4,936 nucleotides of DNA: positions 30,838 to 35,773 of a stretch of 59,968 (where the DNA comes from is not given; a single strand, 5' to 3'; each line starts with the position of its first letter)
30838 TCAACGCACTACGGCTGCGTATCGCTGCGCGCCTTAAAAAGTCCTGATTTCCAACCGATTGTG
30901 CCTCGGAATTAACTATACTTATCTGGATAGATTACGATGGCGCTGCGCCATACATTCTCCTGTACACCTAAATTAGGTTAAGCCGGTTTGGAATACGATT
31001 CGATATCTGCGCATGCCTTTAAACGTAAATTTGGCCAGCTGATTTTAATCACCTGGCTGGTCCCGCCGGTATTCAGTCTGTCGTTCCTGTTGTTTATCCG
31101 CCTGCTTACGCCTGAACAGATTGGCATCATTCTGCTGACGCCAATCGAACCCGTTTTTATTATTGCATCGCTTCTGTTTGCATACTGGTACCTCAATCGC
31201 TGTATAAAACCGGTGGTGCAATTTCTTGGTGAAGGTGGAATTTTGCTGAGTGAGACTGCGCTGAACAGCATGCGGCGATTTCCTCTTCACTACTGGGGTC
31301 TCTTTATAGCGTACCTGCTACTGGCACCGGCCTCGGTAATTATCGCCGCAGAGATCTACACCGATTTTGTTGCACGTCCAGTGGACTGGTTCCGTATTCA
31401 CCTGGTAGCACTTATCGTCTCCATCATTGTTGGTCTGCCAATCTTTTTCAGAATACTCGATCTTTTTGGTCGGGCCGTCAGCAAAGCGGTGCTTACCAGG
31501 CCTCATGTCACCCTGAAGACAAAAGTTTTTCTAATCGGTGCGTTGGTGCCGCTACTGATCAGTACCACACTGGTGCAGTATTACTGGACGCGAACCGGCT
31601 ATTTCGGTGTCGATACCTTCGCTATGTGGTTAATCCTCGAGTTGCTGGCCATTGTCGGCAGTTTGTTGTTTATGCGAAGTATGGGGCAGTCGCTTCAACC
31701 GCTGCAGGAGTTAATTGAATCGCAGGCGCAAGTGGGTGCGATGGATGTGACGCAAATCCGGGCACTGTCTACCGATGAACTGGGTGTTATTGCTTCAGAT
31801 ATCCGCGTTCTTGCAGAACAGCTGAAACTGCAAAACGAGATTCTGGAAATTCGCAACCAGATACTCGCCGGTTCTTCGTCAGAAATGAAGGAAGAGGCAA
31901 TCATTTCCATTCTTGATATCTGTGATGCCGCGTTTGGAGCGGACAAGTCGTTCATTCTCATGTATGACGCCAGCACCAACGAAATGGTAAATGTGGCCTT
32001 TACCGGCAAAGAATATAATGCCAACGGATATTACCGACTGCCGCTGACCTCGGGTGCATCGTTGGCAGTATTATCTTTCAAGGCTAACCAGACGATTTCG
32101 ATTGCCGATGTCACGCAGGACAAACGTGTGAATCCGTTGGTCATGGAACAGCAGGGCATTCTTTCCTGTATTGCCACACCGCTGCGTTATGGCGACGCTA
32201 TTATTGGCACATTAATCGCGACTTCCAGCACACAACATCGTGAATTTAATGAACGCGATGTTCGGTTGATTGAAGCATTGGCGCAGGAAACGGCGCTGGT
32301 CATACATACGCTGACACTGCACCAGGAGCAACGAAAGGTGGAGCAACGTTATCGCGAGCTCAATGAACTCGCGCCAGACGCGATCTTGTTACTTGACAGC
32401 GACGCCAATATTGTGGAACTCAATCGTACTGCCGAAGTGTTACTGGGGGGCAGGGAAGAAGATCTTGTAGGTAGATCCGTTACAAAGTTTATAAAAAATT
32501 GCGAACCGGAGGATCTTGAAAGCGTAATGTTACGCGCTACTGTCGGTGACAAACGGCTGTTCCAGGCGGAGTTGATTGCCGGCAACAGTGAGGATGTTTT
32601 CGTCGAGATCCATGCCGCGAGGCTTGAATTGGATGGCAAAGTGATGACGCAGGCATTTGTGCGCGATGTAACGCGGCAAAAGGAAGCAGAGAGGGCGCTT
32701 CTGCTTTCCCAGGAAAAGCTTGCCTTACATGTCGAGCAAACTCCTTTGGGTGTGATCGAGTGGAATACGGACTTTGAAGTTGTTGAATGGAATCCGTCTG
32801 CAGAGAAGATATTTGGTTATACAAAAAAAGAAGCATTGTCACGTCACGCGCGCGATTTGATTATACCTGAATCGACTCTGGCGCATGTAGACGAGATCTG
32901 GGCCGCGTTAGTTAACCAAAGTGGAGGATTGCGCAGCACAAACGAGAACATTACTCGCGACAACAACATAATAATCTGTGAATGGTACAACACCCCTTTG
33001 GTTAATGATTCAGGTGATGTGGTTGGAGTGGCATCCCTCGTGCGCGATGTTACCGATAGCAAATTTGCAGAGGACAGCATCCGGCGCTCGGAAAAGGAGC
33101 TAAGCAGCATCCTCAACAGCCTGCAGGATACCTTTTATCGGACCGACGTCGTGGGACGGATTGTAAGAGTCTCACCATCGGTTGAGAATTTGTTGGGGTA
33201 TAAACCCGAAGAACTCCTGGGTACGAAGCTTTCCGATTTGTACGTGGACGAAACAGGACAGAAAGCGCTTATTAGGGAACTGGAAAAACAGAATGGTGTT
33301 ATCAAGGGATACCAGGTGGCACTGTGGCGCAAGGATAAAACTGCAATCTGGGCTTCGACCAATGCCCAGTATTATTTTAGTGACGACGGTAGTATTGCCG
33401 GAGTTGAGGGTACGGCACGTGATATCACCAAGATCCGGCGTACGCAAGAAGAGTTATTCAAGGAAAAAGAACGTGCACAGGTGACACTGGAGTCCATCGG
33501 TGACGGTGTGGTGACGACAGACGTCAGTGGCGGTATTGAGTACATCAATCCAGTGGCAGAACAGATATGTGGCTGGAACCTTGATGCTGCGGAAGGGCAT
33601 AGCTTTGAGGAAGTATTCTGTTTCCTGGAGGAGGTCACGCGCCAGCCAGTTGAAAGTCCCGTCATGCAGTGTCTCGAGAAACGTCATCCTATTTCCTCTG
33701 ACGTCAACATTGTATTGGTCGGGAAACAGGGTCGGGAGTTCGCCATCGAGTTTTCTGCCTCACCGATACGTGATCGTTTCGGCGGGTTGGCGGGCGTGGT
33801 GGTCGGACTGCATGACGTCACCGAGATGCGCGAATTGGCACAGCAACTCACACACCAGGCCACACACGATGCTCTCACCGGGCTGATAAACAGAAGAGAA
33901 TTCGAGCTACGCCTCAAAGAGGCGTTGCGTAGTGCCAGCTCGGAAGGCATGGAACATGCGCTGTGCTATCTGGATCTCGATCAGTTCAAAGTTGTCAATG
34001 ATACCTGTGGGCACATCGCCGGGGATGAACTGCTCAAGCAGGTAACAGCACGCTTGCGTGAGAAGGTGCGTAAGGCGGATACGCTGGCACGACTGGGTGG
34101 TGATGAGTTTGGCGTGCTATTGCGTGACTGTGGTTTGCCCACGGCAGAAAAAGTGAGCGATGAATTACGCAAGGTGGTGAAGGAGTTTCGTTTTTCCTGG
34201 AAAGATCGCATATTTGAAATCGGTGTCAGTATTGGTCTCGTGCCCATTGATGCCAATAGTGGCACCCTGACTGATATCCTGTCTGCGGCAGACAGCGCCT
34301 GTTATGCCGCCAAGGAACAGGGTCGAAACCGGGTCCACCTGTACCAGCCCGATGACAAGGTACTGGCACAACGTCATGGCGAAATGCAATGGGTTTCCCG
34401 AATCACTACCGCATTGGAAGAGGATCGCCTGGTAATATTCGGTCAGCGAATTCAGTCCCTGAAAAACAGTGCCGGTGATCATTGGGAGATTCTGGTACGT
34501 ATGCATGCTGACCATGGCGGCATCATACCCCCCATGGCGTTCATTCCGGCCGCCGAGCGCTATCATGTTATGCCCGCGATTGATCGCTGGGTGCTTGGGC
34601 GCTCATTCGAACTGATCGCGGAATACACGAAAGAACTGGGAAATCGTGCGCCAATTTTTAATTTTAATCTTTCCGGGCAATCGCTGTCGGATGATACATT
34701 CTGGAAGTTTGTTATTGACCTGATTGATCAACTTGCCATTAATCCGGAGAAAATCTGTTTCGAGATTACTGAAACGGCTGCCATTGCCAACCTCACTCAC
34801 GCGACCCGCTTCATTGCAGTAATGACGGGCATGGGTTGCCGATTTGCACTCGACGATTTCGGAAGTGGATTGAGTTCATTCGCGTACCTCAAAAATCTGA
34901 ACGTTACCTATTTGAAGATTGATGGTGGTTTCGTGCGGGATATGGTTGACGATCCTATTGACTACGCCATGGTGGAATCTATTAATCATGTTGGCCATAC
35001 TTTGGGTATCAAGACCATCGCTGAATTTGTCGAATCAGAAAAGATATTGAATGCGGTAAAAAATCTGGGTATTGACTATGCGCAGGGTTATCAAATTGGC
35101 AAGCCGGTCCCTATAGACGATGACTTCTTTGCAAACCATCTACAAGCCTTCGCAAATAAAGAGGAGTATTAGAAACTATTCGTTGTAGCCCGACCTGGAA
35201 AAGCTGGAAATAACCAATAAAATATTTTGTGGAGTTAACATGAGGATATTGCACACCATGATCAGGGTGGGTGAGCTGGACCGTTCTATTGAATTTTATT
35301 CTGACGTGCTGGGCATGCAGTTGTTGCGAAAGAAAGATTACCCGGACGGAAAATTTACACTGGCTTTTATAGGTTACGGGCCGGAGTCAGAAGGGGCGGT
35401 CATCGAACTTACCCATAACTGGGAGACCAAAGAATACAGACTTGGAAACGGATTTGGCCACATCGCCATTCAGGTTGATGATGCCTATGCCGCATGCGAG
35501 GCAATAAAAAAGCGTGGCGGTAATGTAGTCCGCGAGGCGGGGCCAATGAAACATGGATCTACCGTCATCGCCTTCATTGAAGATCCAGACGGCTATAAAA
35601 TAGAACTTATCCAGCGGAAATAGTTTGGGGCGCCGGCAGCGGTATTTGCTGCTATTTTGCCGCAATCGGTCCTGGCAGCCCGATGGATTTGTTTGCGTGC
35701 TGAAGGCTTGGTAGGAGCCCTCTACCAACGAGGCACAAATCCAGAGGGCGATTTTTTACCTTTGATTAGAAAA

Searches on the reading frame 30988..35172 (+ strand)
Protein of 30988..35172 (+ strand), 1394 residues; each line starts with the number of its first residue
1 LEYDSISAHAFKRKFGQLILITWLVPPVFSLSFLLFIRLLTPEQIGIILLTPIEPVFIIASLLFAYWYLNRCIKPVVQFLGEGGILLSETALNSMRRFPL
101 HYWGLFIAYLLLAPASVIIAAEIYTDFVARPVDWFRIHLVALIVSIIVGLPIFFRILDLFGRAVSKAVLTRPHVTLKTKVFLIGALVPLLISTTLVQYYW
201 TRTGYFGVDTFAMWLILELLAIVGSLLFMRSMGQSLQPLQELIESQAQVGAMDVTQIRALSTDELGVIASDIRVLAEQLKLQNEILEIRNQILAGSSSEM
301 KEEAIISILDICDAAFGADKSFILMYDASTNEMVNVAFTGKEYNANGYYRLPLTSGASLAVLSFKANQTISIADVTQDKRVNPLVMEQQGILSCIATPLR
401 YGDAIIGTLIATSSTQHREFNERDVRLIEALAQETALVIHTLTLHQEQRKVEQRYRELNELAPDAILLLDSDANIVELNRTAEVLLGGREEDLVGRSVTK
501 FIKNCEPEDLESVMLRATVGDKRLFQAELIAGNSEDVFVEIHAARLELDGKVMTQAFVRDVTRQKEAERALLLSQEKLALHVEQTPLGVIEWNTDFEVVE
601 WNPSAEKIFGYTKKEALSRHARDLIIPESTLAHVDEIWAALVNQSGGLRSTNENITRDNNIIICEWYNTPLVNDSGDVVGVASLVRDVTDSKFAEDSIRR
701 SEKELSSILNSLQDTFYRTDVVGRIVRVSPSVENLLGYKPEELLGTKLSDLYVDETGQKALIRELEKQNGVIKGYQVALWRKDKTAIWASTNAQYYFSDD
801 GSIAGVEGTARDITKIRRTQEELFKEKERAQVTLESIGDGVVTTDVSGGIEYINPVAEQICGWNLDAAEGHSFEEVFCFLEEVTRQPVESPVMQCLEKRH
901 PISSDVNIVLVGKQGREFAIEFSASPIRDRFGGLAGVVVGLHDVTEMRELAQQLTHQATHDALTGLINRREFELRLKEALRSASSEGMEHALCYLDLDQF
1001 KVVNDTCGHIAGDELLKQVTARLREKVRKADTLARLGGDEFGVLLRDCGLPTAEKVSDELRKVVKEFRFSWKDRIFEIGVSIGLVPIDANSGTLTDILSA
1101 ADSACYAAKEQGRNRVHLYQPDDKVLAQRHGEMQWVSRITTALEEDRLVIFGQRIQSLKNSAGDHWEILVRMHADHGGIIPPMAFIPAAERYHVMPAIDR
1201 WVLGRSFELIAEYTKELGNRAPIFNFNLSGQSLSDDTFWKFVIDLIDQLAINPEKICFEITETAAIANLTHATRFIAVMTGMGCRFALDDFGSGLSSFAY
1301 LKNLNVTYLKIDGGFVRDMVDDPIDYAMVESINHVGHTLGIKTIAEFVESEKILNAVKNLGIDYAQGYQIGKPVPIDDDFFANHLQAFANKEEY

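Call 44: search_protein_families(library=pfam, proteins=[window:30988-35172:+])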
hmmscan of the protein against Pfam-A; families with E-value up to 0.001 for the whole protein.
window:30988-35172:+ (1394 aa): 12 families
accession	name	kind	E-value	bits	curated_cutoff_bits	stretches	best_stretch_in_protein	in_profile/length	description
PF00563.25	EAL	-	2.9e-58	197.5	31.3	1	1138-1373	3-236/236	EAL domain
PF13426.13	PAS_9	-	1.1e-51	173.8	27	4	588-690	3-103/103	PAS domain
PF00989.32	PAS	-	1.6e-50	170.3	22.6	4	582-688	7-113/113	PAS fold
PF08448.16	PAS_4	-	3.3e-46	156.5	23.1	3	834-948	1-109/110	PAS fold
PF00990.26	GGDEF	-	7.5e-42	143.3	23.8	1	958-1115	1-161/161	Diguanylate cyclase, GGDEF domain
PF08447.18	PAS_3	-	8.6e-24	84.1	25.6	2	599-682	2-86/89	PAS fold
PF13188.13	PAS_8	-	8.8e-22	76.6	21.8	2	453-508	1-56/65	PAS domain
PF13185.12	GAF_2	-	1.2e-13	51.9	28.6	1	308-440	11-136/136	GAF domain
PF01590.32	GAF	-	3.8e-12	47.3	22.4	1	307-439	8-133/133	GAF domain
PF13492.12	GAF_3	-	9.9e-05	23.2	27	1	308-439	9-127/129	GAF domain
PF12860.13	PAS_7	-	0.00016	22.2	27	0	464-569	6-115/115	PAS fold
PF24820.1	Diguanyl_cycl_sensor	-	0.00047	20.5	28.1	0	464-523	7-66/109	Diguanylate cyclase-like sensor domain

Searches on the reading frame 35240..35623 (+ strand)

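Call 44: search_protein_families(library=pfam, proteins=[window:35240-35623:+])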
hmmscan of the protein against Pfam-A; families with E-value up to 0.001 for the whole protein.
window:35240-35623:+ (127 aa): 3 families
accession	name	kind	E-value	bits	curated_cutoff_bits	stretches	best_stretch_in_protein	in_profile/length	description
PF00903.31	Glyoxalase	-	3.2e-30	105.4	20.6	1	2-123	1-121/121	Glyoxalase/Bleomycin resistance protein/Dioxygenase superfamily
PF13669.12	Glyoxalase_4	-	6.8e-11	42.9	27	1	5-110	2-107/109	Glyoxalase/Bleomycin resistance protein/Dioxygenase superfamily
PF18029.7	Glyoxalase_6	-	3.4e-06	28.1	23.6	1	7-123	3-105/106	Glyoxalase-like domain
